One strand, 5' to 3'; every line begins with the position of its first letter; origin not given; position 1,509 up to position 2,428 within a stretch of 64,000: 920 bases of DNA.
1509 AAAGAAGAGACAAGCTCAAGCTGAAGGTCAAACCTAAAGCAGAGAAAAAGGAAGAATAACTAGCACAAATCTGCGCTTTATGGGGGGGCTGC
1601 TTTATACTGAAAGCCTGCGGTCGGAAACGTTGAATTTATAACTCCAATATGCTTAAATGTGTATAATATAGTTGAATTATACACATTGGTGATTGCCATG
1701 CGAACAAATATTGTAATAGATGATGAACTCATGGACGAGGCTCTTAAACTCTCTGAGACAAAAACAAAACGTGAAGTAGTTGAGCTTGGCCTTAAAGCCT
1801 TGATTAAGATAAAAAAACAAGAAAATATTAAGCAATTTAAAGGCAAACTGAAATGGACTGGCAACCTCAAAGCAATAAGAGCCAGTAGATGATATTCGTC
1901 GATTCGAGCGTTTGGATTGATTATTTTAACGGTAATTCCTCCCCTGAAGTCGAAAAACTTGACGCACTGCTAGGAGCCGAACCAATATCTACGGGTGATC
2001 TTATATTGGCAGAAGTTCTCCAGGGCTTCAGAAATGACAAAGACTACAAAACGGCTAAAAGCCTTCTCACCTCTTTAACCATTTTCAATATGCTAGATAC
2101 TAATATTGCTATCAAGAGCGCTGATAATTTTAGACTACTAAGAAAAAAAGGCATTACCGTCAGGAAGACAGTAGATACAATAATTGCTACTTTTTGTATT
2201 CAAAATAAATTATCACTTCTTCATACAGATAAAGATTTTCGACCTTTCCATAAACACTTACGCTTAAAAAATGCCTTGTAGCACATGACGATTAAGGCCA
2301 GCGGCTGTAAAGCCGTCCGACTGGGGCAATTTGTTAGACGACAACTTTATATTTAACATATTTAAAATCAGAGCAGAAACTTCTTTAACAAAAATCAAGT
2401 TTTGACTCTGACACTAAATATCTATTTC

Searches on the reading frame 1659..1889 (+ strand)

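Call 96: search_protein_families(library=pfam, proteins=[window:1659-1889:+], max_evalue=0.0001)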
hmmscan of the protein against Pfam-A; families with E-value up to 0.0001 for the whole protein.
window:1659-1889:+ (77 aa): 1 family
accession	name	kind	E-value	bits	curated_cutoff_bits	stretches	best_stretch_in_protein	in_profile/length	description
PF09957.15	VapB_antitoxin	-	3.9e-16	59.1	23.4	1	14-59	1-46/47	Bacterial antitoxin of type II TA system, VapB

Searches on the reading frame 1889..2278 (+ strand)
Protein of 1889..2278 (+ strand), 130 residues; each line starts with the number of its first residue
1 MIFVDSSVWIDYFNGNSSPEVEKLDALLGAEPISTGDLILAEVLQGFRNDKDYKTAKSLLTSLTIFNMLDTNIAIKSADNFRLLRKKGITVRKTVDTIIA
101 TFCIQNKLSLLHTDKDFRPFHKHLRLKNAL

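Call 96: search_protein_families(library=pfam, proteins=[window:1889-2278:+], max_evalue=0.0001)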
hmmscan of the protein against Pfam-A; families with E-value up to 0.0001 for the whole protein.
window:1889-2278:+ (130 aa): 1 family
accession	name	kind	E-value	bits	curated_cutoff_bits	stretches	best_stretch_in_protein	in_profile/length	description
PF01850.27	PIN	-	1.3e-12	48.8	23.6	1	2-118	1-115/120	PIN domain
